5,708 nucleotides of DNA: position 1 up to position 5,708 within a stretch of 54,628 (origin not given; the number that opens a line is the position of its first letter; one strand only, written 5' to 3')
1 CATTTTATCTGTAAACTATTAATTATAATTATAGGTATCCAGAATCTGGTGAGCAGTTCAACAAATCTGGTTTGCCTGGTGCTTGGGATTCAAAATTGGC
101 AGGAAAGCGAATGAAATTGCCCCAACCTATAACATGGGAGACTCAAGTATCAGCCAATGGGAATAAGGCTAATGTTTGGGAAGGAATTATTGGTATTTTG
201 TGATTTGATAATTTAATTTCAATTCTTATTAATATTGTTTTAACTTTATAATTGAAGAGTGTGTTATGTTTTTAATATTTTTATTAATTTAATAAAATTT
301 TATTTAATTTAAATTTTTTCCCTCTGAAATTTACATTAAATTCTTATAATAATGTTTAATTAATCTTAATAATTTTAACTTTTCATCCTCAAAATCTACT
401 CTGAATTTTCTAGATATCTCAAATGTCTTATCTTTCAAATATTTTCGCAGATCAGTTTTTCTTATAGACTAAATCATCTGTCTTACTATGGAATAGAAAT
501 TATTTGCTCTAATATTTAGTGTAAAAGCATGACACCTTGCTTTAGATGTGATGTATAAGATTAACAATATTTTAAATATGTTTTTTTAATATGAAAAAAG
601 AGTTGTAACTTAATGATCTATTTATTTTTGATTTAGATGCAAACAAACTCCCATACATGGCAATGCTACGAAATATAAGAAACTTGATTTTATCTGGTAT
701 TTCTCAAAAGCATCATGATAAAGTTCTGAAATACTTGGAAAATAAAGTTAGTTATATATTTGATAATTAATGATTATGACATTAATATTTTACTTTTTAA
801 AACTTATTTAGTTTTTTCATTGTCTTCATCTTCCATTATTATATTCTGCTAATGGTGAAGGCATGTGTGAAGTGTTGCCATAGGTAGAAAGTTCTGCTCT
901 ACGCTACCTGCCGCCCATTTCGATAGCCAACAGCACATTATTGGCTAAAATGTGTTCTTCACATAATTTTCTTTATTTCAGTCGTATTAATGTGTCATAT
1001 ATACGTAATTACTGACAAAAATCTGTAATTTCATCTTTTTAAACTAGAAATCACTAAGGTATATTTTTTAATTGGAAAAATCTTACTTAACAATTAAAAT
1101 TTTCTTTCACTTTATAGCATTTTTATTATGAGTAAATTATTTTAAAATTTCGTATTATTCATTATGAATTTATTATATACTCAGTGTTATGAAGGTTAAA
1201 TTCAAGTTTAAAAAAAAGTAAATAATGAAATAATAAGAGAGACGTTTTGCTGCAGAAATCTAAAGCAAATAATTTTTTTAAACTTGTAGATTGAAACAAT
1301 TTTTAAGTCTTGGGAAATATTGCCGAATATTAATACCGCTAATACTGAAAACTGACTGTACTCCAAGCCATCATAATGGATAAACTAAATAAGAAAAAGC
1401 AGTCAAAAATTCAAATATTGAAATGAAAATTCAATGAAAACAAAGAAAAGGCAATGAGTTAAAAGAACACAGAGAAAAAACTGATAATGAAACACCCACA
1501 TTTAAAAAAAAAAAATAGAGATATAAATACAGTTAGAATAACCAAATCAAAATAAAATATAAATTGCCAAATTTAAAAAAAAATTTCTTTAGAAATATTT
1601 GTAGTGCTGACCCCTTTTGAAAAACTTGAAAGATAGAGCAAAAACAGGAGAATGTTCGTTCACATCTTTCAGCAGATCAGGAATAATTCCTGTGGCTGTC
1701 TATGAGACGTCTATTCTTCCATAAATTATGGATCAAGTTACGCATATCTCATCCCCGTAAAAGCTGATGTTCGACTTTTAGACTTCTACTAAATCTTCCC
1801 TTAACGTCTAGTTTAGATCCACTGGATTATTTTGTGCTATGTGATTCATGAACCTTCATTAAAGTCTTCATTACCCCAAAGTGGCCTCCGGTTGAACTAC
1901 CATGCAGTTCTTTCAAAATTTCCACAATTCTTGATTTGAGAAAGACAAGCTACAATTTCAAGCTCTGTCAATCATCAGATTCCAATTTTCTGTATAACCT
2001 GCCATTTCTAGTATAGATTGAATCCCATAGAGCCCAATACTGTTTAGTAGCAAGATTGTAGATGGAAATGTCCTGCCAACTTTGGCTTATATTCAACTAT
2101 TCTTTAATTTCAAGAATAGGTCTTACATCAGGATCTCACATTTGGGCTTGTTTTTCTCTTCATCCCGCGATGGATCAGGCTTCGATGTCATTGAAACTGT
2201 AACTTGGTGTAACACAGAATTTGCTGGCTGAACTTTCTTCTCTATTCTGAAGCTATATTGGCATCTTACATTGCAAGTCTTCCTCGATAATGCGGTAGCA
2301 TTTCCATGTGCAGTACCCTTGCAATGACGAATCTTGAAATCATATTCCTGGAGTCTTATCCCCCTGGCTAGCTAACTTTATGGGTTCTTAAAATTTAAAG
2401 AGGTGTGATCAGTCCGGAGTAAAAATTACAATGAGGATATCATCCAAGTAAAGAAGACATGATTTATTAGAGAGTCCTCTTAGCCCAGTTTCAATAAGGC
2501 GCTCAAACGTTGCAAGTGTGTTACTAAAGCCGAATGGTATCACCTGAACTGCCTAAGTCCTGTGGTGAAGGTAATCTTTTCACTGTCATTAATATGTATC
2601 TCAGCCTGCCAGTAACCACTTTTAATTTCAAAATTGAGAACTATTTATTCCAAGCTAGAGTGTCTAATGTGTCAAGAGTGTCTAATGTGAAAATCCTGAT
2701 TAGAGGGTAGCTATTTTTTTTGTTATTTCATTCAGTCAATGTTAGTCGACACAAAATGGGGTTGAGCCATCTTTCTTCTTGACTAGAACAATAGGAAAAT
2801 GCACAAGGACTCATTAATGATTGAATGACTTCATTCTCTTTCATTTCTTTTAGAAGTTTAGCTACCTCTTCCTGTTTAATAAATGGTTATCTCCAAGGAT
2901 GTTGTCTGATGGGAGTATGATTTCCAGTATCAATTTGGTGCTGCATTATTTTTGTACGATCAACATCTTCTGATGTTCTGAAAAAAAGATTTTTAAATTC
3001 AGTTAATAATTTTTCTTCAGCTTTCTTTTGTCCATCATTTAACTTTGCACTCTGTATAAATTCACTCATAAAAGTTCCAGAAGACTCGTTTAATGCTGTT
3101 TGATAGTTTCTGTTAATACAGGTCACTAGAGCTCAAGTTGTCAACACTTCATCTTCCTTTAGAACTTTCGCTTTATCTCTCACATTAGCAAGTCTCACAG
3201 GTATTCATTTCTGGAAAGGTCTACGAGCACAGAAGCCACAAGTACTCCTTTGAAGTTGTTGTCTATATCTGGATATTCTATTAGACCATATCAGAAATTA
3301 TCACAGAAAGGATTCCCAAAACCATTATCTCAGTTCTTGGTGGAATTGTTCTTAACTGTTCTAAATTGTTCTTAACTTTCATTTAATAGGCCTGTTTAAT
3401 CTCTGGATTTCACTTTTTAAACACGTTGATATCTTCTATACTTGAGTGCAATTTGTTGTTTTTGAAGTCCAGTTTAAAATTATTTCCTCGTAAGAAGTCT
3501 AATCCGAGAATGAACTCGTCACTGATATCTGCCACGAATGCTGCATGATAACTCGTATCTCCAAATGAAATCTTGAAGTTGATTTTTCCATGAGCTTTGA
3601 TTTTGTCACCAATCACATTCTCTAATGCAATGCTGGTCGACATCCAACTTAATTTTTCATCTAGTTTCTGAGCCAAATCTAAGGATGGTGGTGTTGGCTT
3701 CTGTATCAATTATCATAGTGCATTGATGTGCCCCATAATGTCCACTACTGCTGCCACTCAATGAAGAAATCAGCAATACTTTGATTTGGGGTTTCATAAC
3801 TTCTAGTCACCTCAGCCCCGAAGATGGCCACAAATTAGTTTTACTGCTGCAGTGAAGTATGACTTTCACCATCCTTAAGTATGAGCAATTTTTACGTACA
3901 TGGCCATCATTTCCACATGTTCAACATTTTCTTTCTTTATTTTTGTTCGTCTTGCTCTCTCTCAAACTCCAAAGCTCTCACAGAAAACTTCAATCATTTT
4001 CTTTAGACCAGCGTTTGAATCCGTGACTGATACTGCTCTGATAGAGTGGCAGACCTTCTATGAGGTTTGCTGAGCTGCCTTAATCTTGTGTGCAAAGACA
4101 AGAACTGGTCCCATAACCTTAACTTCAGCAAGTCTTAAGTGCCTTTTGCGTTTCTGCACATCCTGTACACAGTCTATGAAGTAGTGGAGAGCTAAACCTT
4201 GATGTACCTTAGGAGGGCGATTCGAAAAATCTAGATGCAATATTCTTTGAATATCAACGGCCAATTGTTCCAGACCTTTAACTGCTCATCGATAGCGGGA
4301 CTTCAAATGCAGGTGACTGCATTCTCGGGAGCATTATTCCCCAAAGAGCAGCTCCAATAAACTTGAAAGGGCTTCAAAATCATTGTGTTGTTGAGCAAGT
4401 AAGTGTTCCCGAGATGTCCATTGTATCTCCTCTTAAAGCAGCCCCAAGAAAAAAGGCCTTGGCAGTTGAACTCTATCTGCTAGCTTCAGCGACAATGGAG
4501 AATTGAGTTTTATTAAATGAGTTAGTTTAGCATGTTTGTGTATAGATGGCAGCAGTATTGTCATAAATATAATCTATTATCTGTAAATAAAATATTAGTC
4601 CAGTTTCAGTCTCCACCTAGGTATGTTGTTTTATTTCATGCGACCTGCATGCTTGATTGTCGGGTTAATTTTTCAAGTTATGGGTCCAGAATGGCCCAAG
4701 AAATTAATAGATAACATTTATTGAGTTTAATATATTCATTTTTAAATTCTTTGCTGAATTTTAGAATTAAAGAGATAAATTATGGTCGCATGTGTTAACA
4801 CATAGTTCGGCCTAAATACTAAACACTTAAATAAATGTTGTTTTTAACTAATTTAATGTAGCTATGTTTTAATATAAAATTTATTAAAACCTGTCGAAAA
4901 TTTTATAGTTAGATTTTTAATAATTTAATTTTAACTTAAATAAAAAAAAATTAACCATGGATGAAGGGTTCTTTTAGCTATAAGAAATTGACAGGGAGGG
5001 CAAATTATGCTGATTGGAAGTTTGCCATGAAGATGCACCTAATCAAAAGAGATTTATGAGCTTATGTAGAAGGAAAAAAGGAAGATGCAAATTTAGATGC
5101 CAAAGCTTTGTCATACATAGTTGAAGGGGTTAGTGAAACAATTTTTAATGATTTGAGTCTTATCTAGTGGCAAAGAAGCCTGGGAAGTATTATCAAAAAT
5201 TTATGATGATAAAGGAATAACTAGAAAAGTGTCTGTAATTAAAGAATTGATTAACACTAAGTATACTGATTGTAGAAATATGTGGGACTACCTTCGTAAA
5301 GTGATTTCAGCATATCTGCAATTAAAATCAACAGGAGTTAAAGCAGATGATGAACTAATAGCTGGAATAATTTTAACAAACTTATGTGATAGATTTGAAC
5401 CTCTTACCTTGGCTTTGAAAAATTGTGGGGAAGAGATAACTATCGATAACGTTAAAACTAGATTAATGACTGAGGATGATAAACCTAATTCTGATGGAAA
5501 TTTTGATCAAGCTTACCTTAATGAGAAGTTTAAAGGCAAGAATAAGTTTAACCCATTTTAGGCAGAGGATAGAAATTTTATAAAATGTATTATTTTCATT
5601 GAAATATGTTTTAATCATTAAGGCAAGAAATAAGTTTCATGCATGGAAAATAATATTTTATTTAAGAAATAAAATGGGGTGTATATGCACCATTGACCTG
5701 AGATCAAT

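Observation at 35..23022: TROVE-domain gene with giant introns and a vWA-like segment lacking the MIDAS motif, more TEP1-like than Ro60-like.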

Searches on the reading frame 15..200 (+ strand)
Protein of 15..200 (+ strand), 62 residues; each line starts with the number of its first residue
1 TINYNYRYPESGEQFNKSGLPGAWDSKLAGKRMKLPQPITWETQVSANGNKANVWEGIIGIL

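Call 4: search_protein_families(library=pfam, max_evalue=1, proteins=[window:15-200:+])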
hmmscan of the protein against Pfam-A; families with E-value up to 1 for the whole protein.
seq(62 aa): 1 family
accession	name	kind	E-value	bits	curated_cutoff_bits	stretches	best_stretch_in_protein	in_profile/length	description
PF05731.17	TROVE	-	2.2e-20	73.7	23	1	6-59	244-297/442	TROVE domain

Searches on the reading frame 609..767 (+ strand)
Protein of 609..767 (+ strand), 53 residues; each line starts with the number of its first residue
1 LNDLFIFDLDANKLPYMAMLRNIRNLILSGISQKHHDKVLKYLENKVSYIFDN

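Call 4: search_protein_families(library=pfam, max_evalue=1, proteins=[window:609-767:+])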
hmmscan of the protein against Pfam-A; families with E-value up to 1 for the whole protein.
seq(53 aa): 2 families
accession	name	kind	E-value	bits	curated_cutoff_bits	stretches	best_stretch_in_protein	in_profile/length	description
PF05731.17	TROVE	-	1.9e-09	37.7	23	1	10-46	298-334/442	TROVE domain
PF16581.11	HIGH_NTase1_ass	-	0.057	13.8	26.7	1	14-48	153-186/205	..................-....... C-terminal region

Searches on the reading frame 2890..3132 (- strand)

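Call 12: search_protein_families(library=pfam, max_evalue=0.01, proteins=[window:2890-3132:-])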
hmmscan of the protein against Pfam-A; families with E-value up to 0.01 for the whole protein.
window:2890-3132:- (81 aa): 1 family
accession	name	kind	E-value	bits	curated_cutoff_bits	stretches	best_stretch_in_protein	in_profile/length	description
PF03539.19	Spuma_A9PTase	-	0.00076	20.1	21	1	23-78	98-153/163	Spumavirus aspartic protease (A9)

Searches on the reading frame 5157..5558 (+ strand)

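Call 12: search_protein_families(library=pfam, max_evalue=0.01, proteins=[window:5157-5558:+])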
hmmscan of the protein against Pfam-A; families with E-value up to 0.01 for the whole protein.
window:5157-5558:+ (134 aa): 1 family
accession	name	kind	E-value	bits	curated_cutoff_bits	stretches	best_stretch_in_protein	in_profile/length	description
PF14223.13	Retrotran_gag_2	-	6.5e-19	68.5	27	1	4-112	61-169/172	gag-polypeptide of LTR copia-type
